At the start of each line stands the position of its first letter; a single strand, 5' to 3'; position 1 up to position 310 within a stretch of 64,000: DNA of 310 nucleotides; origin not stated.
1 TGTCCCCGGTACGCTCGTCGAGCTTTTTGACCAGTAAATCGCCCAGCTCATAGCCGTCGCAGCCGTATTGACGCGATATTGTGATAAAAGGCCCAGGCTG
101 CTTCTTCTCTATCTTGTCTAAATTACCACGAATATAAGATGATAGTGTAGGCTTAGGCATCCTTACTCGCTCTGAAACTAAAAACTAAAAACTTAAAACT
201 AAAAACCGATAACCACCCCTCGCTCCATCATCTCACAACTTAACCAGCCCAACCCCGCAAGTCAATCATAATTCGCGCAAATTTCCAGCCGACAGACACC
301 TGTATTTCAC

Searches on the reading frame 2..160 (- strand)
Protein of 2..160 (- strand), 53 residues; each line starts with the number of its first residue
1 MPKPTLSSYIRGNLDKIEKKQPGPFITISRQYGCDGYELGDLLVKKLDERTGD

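Call 68: find_homologous_proteins(query=window:2-160:-, max_evalue=0.00001)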
Query seq(53 aa): no candidate shares three 5-residue words with the query. No homologue found.
